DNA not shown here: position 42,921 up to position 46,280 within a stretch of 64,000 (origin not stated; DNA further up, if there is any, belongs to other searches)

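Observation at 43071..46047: MutS fused to a C-terminal HNH endonuclease (MutS7-like architecture)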

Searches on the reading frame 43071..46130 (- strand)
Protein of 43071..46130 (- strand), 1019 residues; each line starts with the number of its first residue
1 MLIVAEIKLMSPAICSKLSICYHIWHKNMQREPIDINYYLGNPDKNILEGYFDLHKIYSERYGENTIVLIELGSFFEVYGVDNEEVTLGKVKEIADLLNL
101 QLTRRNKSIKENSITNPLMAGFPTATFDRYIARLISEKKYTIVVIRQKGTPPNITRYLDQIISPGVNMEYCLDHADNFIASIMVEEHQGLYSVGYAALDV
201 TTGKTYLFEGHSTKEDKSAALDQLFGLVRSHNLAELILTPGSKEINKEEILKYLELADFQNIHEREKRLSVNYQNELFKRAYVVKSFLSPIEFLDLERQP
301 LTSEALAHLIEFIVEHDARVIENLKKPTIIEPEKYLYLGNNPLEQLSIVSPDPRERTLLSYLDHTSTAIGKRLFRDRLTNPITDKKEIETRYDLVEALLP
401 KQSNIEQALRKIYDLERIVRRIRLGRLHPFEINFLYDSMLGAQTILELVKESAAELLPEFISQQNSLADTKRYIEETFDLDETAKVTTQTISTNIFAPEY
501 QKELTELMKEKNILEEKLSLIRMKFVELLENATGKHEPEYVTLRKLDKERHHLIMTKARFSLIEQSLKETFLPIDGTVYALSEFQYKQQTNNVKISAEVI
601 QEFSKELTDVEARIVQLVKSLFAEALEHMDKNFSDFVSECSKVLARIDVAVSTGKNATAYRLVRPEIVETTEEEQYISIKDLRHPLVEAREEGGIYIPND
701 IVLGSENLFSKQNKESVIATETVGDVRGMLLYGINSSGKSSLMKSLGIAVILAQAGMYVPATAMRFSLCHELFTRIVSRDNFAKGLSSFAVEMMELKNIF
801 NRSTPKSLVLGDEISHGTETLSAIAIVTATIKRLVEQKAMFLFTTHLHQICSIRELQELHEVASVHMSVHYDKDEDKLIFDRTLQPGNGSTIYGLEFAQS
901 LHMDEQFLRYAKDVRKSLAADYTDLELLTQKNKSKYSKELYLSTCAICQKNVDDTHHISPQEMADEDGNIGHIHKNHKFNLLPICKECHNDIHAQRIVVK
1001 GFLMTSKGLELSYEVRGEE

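Call 3: search_protein_families(library=pfam, proteins=[window:43071-46130:-], max_evalue=1)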
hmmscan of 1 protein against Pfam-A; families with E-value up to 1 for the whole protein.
window:43071-46130:- (1019 aa): 9 families
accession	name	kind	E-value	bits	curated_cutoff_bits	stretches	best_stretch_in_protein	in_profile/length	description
PF00488.27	MutS_V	-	2.4e-43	148.8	30.2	1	730-918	2-187/188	MutS domain V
PF05192.23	MutS_III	-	3.1e-30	106.4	34.1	1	343-652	3-192/194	MutS domain III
PF01624.25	MutS_I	-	8.7e-10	39.3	20.6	1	64-166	15-108/113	MutS domain I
PF06147.18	DUF968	-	0.00024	21.6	27.8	1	933-995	89-145/171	Protein of unknown function (DUF968)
PF05188.22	MutS_II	-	0.0064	17.3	25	1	177-324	1-132/133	MutS domain II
PF01519.22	DUF16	-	0.017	16.1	40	1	536-633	12-99/104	Protein of unknown function DUF16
PF25201.1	nSTAND6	-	0.13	12.7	27.7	1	724-777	16-68/148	Novel STAND NTPase 6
PF04570.20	zf-FLZ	-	0.38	10.7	23.4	0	932-958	3-29/54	zinc-finger of the FCS-type, C2-C2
PF13391.12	HNH_2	-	0.74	10.2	21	0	945-999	1-65/66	HNH endonuclease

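Call 4: search_protein_families(library=ncbifam, proteins=[window:43071-46130:-], max_evalue=1)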
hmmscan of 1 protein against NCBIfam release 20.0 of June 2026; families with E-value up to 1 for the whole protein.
window:43071-46130:- (1019 aa): 4 families
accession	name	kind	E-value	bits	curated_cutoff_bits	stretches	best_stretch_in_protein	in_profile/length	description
NF003810.1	PRK05399.1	equivalog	3e-114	383.4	480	2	583-915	481-789/793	DNA mismatch repair protein MutS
TIGR01070.1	mutS1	equivalog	6.9e-88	295.9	641.7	2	594-963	485-826/840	DNA mismatch repair protein MutS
NF052383.1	ATPase_KamC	equivalog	1.6e-36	126.2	300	2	730-858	311-438/508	lysine 5,6-aminomutase reactivase ATPase KamC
TIGR01069.2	mutS2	equivalog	1.6e-33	116.1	400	1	602-936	230-532/790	endonuclease MutS2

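Call 7: find_homologous_proteins(query=window:43074-46046:-)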
Query window:43074-46046:- (991 aa): 1560 proteins with E <= 0.001 among 8000 candidates; the best 120 are listed.
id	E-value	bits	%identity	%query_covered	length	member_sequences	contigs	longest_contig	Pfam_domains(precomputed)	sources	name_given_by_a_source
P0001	0.0e+0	2185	100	100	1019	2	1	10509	PF01624.26,PF05192.24,PF00488.28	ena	-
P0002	0.0e+0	1921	87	100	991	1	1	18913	PF01624.26,PF05192.24,PF00488.28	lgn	-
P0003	0.0e+0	1732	77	100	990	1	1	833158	PF01624.26,PF05192.24,PF00488.28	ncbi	-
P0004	0.0e+0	1490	66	99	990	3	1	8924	PF01624.26,PF05192.24,PF00488.28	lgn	-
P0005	0.0e+0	1412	65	99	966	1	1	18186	PF01624.26,PF05192.24,PF00488.28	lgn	-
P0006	0.0e+0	1358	61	100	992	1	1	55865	PF01624.26,PF05192.24,PF00488.28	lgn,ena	-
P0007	0.0e+0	1357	60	99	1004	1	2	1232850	PF01624.26,PF05192.24,PF00488.28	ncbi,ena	-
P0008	0.0e+0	1324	60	99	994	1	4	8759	PF01624.26,PF05192.24,PF00488.28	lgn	-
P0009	0.0e+0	1320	59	99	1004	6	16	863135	PF01624.26,PF05192.24,PF05188.24,PF00488.28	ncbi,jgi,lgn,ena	jgi:DNA mismatch repair protein MutS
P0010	0.0e+0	1312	60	99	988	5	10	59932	PF01624.26,PF05192.24,PF00488.28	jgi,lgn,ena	-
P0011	0.0e+0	1258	57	99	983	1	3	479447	PF01624.26,PF05192.24,PF05188.24,PF00488.28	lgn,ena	-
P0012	0.0e+0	1245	56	99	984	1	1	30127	PF01624.26,PF05192.24,PF00488.28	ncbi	-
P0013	0.0e+0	1241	56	99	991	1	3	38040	PF01624.26,PF05192.24,PF00488.28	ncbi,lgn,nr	ncbi:DNA mismatch repair protein [Patescibacteria group bacterium]|nr:DNA mismatch repair protein [P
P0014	0.0e+0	1238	57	99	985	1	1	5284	PF01624.26,PF05192.24,PF00488.28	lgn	-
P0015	0.0e+0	1237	57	99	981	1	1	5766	PF01624.26,PF05192.24,PF00488.28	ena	-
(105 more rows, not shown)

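Call 22: find_related_loci(query=A1, collection=genome_contigs, flank=10000)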
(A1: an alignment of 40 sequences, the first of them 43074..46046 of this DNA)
Query A1 (991 aa) in genome_contigs; peptide patterns used: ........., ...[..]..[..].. (x = any residue, [..] = any of these).
600 stretches matched a pattern (row limit reached: there are more); 581 encode a relative of the query (tblastn E <= 1e-3); the best 80 are kept; 80 distinct loci.
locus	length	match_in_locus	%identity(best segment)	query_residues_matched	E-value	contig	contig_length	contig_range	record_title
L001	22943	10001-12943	59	7-986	0e+0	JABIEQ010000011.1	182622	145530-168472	MAG: Candidatus Magasanikbacteria bacterium isolate SI053_bin100 k141_565535, whole genome shotgun sequence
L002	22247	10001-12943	56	7-986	0e+0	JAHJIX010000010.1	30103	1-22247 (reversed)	MAG: Patescibacteria group bacterium isolate Modern_marine_rock_biofilm.mb.118 Modern_marine_roc.mb.118_k141_347591, who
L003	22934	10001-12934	57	7-986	0e+0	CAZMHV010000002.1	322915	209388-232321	MAG TPA_asm: uncultured Gammaproteobacteria bacterium isolate SRP342105_co1_345 genome assembly, contig: NODE_23_length_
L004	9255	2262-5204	56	7-986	0e+0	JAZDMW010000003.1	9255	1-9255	MAG: Candidatus Magasanikbacteria bacterium isolate MEGAHIT-group-0.681 k141_4288371, whole genome shotgun sequence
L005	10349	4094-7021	57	12-986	0e+0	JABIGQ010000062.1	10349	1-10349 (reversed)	MAG: Candidatus Magasanikbacteria bacterium isolate SI053_bin48 k141_1531081, whole genome shotgun sequence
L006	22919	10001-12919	55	12-983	0e+0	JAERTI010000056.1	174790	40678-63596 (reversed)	MAG: Candidatus Uhrbacteria bacterium isolate BH28 c_000000010637, whole genome shotgun sequence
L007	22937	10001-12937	55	4-986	0e+0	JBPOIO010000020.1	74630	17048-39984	MAG: Candidatus Magasanikiibacteriota bacterium isolate MAG_292 c_000000559145, whole genome shotgun sequence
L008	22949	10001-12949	54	1-986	0e+0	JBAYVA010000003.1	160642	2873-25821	MAG: Candidatus Magasanikiibacteriota bacterium isolate SO_2016_LW3_49 scaffold00122_LW162_2016, whole genome shotgun se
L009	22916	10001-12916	55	12-986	0e+0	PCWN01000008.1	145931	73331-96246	MAG: Candidatus Magasanikbacteria bacterium CG11_big_fil_rev_8_21_14_0_20_39_34 CG11_8_21_14_0.20_scaffold_93_c, whole g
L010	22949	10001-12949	54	1-986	0e+0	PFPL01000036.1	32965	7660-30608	MAG: Candidatus Magasanikbacteria bacterium CG_4_10_14_0_2_um_filter_33_14 CG_4_10_14_0.2_scaffold_374_c, whole genome s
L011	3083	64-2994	55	7-986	0e+0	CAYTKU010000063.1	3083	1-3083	MAG TPA_asm: uncultured Gammaproteobacteria bacterium isolate SRP286056_co1_515 genome assembly, contig: NODE_53504_leng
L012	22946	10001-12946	54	12-989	0e+0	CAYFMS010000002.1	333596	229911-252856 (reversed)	MAG TPA_asm: uncultured Gammaproteobacteria bacterium isolate ERP019367_co1_75 genome assembly, contig: NODE_39_length_3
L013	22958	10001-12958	52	3-985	0e+0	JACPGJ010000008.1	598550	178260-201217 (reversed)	MAG: Candidatus Kerfeldbacteria bacterium isolate NC_groundwater_384_Ag_B-0.1um_43_17 GD18-4_B1_scaffold_1710409, whole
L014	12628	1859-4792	53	8-986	0e+0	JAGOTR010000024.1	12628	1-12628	MAG: Candidatus Magasanikiibacteriota bacterium isolate Gw_Eff_bin_437 Gw_Eff_12115_length_12628_cov_12.301176, whole ge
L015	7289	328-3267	52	6-986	0e+0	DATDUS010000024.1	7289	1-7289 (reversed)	MAG TPA_asm: Patescibacteria group bacterium isolate SMAG_U8064 k141_504928, whole genome shotgun sequence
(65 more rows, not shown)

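Call 46: search_protein_representatives(protein=window:43074-46046:-)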
Query: 991 residues. Proteins with E-value up to 0.001 (for the whole library): 23832; up to 1e-10: 10114; up to 1e-30: 3702. The best 150 are listed.
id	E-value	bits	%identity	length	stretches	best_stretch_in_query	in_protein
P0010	0.0e+00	1311.5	60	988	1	7-988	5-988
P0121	3.9e-263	892.6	51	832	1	166-989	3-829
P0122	1.3e-248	844.5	48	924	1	8-987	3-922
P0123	3.7e-213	727.2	48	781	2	11-458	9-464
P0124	1.2e-199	682.5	40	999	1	13-966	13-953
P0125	5.7e-199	680.2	40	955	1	10-985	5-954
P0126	2.9e-194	664.6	40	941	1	12-985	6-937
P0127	1.3e-193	662.5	50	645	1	11-644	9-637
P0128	3.0e-192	658.0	37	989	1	7-985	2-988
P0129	4.4e-192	657.4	39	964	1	16-988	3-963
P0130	8.9e-191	653.1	38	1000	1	7-983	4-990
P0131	2.4e-189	648.4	37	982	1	6-984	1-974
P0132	1.5e-187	642.4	38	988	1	8-984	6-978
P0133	1.5e-186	639.1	40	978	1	8-966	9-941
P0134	6.4e-186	637.1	38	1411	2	7-711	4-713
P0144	8.5e-166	570.5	35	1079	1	31-989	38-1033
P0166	1.2e-151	523.7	33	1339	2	327-986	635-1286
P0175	6.3e-149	514.6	34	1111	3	548-986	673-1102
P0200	5.7e-145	501.5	35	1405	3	709-986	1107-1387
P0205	1.1e-143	497.3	33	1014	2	240-988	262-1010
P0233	1.6e-140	486.9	34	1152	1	21-984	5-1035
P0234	1.9e-140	486.6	35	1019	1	22-981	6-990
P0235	2.0e-140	486.5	35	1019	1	20-984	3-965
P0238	1.1e-139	484.1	34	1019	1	19-986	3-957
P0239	1.4e-139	483.7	34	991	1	18-982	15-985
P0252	8.7e-139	481.1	35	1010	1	18-984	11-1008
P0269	2.2e-137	476.4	35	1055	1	16-985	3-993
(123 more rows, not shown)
